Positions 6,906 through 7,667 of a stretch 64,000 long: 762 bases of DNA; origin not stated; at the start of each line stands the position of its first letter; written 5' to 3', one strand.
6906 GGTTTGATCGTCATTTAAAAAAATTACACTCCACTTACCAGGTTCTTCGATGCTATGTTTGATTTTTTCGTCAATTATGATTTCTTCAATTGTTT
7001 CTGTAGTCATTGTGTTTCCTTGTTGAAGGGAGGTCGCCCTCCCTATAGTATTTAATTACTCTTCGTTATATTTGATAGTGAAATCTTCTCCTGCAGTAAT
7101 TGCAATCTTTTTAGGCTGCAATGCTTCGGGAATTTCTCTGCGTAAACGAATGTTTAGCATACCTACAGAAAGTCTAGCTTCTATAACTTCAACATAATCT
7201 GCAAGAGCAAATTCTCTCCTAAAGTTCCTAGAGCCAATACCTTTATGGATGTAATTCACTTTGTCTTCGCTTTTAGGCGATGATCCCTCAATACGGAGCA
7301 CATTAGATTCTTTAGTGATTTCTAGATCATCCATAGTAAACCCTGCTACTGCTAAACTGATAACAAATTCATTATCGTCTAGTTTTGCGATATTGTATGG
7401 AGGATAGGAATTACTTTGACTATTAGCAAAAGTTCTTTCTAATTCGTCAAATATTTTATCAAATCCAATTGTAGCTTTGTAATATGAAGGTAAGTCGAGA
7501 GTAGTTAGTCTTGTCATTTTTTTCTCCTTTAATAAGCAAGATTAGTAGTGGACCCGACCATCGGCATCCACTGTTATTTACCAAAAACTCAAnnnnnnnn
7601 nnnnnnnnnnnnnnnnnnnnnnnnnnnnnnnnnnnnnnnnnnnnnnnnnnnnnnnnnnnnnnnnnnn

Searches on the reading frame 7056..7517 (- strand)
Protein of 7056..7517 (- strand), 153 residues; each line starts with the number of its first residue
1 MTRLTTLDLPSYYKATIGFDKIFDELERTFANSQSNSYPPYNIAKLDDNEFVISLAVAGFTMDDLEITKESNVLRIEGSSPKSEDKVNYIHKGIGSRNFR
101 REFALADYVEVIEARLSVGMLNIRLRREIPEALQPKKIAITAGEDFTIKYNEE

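Call 5: search_protein_families(library=pfam, proteins=[window:7056-7517:-])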
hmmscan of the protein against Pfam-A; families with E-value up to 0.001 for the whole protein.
window:7056-7517:- (153 aa): 1 family
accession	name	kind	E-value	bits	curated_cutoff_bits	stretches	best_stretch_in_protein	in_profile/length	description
PF00011.27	HSP20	-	3.6e-15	56.4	20.8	1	45-141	3-102/102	Hsp20/alpha crystallin family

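Call 12: find_related_loci(query=window:7056-7517:-, collection=viral_contigs, flank=4000)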
Query window:7056-7517:- (153 aa) in viral_contigs; peptide patterns used: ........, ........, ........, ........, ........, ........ (x = any residue, [..] = any of these).
19 stretches matched a pattern; 16 encode a relative of the query (tblastn E <= 1e-3); 16 distinct loci.
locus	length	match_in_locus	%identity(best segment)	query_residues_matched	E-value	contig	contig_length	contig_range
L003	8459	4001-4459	95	1-153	1e-97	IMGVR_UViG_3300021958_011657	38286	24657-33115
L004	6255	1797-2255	95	1-153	1e-97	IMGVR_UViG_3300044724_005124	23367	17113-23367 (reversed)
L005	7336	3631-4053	53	4-141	6e-45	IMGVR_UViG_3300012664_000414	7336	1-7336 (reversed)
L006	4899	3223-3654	52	3-141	1e-43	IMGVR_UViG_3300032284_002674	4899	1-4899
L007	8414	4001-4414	49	4-140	2e-42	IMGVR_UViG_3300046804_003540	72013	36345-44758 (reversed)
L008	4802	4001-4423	50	4-141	4e-42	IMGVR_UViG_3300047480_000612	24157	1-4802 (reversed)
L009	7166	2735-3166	41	3-144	1e-34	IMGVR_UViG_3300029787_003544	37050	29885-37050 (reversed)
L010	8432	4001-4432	41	3-144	9e-35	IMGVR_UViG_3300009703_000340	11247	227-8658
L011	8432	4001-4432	41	3-144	9e-35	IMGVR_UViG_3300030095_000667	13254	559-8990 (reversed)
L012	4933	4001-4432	41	3-144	2e-34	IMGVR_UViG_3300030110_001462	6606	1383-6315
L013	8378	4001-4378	44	17-141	1e-33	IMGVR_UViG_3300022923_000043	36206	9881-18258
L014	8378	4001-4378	44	17-141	1e-33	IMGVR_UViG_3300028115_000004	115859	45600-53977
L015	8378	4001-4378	44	17-141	1e-33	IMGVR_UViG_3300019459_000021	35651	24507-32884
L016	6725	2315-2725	39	17-147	4e-30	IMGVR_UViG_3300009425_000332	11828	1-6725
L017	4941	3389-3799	39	17-147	1e-29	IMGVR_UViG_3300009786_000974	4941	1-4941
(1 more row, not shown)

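Call 34: search_dna_similar(query=window:7056-7517:-, collection=phages, mode=protein, max_rows=60, rows=spread)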
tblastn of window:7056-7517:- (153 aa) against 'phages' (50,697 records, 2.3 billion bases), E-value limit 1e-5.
Records with a match: 509; places in all: 515; records where one place covers at least 80% of the query: 391.
Best place of each record, by identity: <60% 509.
By first word of the organism name: Synechococcus 373; Cyanophage 66; Prochlorococcus 24; Pseudomonas 12; Marine 8; Pelagibacter 6; Methylophilales 4; Salmonella 3; Vibrio 3; Campylobacter 2; and 6 more.
By host as written in the record: - 182; Synechococcus 107; Synechococcus sp. 38; Synechococcus sp. WH7803 27; Synechococcus sp. WH8102 20; Synechococcus sp. MW02 18; Synechococcus sp. WH 7803 15; Parasynechococcus marenigrum WH 8102 7; and 40 more.
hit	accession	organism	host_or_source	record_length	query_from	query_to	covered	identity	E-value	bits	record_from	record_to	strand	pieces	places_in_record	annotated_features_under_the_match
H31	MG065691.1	Campylobacter phage A11a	Campylobacter jejuni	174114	4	141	90%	42.4%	2e-29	117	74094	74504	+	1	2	record has no annotation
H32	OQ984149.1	Phage C48C1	-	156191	15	143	84%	44.2%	3e-27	111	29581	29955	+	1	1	Hsp20 heat shock protein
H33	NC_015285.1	Prochlorococcus phage Syn33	Synechococcus sp. WH7803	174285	1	138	90%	38.7%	1e-24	103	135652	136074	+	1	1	hsp20: Hsp20 heat shock protein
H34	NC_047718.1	Synechococcus phage ACG-2014b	-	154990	1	144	94%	36.5%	7e-23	99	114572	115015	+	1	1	Hsp20 heat shock protein | hypothetical protein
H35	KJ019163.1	Synechococcus phage ACG-2014a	-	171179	1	144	94%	36.5%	7e-23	99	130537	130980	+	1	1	Hsp20 heat shock protein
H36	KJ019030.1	Synechococcus phage ACG-2014a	-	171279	1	144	94%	36.5%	7e-23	99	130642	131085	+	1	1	Hsp20 heat shock protein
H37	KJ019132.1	Synechococcus phage ACG-2014b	-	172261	1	144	94%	36.5%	7e-23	99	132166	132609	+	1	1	Hsp20 heat shock protein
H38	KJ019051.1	Synechococcus phage ACG-2014b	-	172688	1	144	94%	36.5%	7e-23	99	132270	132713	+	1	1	Hsp20 heat shock protein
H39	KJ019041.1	Synechococcus phage ACG-2014b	-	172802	1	144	94%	36.5%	7e-23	99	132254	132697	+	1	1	Hsp20 heat shock protein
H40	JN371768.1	Synechococcus phage S-MbCM6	-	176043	1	144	94%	36.5%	7e-23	99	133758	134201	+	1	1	Hsp20 heat shock protein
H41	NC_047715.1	Cyanophage S-RIM12 isolate RW_01_0310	Synechococcus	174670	1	138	90%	37.8%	2e-22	98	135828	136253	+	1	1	Hsp20 heat shock protein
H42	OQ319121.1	Synechococcus phage S-BM3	Synechococcus sp. WH 7803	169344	1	138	90%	37.3%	3e-21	94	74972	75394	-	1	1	heat shock protein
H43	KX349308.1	Cyanophage S-RIM12_Np_15_0310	Synechococcus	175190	1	138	90%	36.6%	9e-22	96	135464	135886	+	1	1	heat shock protein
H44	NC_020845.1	Prochlorococcus phage MED4-213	Prochlorococcus MED4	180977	1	136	89%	37.1%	6e-23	99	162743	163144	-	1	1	Hsp20 heat shock protein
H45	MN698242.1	Pelagibacter phage HTVC103P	Candidatus Pelagibacter sp. HTCC7211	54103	1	131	86%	38.2%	4e-21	94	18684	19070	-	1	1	Hsp20 family protein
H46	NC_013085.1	Synechococcus phage S-RSM4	-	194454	4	137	88%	36.6%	2e-20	92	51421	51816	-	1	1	hsp20: Hsp20 heat shock protein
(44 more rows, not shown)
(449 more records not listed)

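Call 35: get_annotated_region(hit=H33, flank=600)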
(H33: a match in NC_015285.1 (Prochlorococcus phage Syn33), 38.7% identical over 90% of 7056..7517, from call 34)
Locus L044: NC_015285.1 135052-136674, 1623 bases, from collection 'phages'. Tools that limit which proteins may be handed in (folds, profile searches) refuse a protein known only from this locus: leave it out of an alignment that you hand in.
description: Prochlorococcus phage Syn33, complete genome.
organism: Prochlorococcus phage Syn33 (NCBI taxid 444878)
taxonomy: Viruses; Duplodnaviria; Heunggongvirae; Uroviricota; Caudoviricetes; Kyanoviridae; Brizovirus; Brizovirus syn33
host: Synechococcus sp. WH7803; source: -; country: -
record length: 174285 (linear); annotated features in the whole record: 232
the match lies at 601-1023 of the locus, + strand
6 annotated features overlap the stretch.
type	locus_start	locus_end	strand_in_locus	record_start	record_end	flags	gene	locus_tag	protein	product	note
CDS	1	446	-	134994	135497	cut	-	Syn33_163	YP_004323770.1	hypothetical protein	T4-LIKE GC: 237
CDS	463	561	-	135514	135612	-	-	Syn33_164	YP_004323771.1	hypothetical protein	T4-LIKE GC: 1027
CDS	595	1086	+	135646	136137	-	hsp20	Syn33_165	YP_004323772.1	Hsp20 heat shock protein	T4-LIKE GC: 170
CDS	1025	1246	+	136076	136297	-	-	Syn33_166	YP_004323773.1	hypothetical protein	T4-LIKE GC: 927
CDS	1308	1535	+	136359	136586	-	-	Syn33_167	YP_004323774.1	DUF1583 domain-containing protein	T4-LIKE GC: 928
CDS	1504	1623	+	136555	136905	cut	-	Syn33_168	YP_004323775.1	hypothetical protein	T4-LIKE GC: 176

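Call 36: get_annotated_region(hit=H44, flank=600)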
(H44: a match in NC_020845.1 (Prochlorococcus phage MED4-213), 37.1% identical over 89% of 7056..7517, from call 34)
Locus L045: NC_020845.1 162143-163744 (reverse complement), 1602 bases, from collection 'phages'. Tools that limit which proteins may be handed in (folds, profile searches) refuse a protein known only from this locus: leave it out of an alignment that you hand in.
description: Cyanophage MED4-213, complete genome.
organism: Prochlorococcus phage MED4-213 (NCBI taxid 889956)
taxonomy: Viruses; Duplodnaviria; Heunggongvirae; Uroviricota; Caudoviricetes; Eurybiavirus; Eurybiavirus MED4213
host: Prochlorococcus MED4; source: ALOHA; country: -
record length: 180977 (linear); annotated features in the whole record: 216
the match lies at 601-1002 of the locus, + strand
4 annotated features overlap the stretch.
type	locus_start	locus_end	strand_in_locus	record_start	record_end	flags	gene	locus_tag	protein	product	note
CDS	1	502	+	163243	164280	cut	-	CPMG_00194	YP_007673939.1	hypothetical protein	-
CDS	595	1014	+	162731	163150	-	-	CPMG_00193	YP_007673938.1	Hsp20 heat shock protein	-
CDS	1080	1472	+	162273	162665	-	-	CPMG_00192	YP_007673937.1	hypothetical protein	-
CDS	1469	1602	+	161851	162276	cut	-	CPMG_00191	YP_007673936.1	hypothetical protein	-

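Call 37: get_annotated_region(hit=H45, flank=600)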
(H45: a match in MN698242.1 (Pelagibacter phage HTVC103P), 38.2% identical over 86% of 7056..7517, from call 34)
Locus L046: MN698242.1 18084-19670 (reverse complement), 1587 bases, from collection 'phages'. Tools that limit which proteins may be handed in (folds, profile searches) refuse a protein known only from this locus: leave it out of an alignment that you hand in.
description: Pelagibacter phage HTVC103P, complete genome.
organism: Pelagibacter phage HTVC103P (NCBI taxid 2686458)
taxonomy: Viruses; Duplodnaviria; Heunggongvirae; Uroviricota; Caudoviricetes
host: Candidatus Pelagibacter sp. HTCC7211; source: seawater; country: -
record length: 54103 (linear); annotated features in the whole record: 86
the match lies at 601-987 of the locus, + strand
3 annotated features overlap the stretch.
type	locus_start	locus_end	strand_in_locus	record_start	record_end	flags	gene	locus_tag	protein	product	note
CDS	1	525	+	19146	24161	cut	-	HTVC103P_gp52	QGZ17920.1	hypothetical protein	-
CDS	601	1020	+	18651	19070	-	-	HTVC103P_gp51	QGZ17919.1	Hsp20 family protein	-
CDS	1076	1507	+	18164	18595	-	-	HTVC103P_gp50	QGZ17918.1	hypothetical protein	-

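Call 38: get_annotated_region(hit=H32, flank=600)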
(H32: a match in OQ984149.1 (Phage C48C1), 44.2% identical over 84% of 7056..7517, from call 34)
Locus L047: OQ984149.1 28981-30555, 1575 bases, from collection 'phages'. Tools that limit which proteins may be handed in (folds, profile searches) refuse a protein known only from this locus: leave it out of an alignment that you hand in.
description: Phage C48C1, complete genome.
organism: Phage C48C1 (NCBI taxid 3053735)
taxonomy: Viruses; Duplodnaviria; Heunggongvirae; Uroviricota; Caudoviricetes; Kyanoviridae
host: -; source: -; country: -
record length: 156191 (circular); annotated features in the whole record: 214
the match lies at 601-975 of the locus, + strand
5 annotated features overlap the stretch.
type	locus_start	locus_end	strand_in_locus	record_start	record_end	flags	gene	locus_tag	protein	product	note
CDS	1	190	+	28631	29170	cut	-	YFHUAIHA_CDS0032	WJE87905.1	hypothetical protein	-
CDS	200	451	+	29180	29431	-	-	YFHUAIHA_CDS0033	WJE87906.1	hypothetical protein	-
CDS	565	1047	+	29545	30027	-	-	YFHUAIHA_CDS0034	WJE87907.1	Hsp20 heat shock protein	-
CDS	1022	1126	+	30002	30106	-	-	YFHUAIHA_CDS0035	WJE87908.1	hypothetical protein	-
CDS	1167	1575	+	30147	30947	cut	-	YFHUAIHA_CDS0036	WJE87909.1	hypothetical protein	-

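Call 39: get_annotated_region(hit=H46, flank=600)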
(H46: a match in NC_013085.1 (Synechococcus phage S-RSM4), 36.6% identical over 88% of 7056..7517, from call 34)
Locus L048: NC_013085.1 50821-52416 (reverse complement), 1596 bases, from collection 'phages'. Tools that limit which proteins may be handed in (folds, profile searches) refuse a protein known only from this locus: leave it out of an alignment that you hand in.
description: Synechococcus phage S-RSM4, complete genome.
organism: Synechococcus phage S-RSM4 (NCBI taxid 555387)
taxonomy: Viruses; Duplodnaviria; Heunggongvirae; Uroviricota; Caudoviricetes; Kyanoviridae; Gibbetvirus; Gibbetvirus rsm4
host: -; source: -; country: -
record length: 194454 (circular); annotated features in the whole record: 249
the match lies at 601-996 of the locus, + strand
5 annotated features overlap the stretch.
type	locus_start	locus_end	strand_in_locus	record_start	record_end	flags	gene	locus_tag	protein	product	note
CDS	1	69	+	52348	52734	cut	-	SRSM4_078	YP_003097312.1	clamp loader of DNA polymerase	-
CDS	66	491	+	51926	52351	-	regA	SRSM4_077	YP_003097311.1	translation repressor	-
CDS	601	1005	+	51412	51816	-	hsp20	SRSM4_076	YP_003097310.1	Hsp20 heat shock protein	-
CDS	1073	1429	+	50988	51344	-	-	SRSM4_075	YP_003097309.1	hypothetical cyanophage protein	-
CDS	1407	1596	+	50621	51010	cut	-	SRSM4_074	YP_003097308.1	hypothetical cyanophage protein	-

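Call 40: get_annotated_region(hit=H31, flank=600)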
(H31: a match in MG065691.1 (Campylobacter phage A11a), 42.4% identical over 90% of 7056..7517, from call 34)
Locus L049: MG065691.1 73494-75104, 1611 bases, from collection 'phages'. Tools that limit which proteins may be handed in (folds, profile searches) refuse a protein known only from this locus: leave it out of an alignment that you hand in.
description: UNVERIFIED: Campylobacter phage A11a, complete genome.
organism: Campylobacter phage A11a (NCBI taxid 2047886)
taxonomy: Viruses; Duplodnaviria; Heunggongvirae; Uroviricota; Caudoviricetes
host: Campylobacter jejuni; source: chicken feces; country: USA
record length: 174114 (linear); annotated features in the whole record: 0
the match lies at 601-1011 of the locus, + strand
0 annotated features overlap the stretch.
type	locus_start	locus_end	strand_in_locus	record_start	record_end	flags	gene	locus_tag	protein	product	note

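Call 50: find_related_loci(query=A6, collection=viral_contigs, flank=400)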
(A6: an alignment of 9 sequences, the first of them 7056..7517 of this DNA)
Query A6 (153 aa) in viral_contigs; peptide patterns used: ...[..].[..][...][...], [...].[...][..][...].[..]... (x = any residue, [..] = any of these).
600 stretches matched a pattern (row limit reached: there are more); 589 encode a relative of the query (tblastn E <= 1e-3); the best 80 are kept; 80 distinct loci.
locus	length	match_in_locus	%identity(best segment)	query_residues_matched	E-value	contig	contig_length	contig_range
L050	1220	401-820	68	1-140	5e-68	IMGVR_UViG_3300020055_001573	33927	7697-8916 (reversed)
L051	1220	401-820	66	3-141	2e-63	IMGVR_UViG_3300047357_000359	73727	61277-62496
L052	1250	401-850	63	1-149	3e-63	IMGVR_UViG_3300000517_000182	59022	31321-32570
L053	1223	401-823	65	1-140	9e-63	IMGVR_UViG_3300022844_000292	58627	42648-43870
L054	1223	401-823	63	1-140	5e-62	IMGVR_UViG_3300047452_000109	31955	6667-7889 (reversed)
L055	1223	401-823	62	1-141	2e-61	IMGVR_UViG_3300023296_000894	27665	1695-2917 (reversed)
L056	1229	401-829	60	1-143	2e-61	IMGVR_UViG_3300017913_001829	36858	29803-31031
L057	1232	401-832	62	1-142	6e-61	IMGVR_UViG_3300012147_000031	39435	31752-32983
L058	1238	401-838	58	1-144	2e-57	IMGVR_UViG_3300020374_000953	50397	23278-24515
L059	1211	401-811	54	3-140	8e-53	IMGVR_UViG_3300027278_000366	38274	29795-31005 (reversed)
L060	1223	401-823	52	4-141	5e-47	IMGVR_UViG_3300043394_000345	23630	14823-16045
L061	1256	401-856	49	4-148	5e-46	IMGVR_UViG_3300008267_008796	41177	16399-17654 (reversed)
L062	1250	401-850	49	4-148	5e-45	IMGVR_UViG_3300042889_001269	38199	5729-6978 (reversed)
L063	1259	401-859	48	1-151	6e-45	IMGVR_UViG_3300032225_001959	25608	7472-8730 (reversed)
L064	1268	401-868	49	1-148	3e-45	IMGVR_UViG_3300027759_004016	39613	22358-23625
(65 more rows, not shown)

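Call 81: search_protein_families(library=ncbifam, proteins=[window:7056-7517:-], max_evalue=0.00001)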
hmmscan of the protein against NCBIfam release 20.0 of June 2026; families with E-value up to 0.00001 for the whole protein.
window:7056-7517:- (153 aa): 3 families
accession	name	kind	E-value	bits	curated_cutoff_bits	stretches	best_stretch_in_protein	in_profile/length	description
NF008013.0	PRK10743.1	equivalog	1.2e-37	129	212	1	7-140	4-136/137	small heat shock chaperone IbpA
NF008618.0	PRK11597.1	equivalog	4e-35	120.8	207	1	7-141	4-135/142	small heat shock chaperone IbpB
NF041799.1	Hsp14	equivalog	1.6e-06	28.1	100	1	22-125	2-106/118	archaeal heat shock protein Hsp14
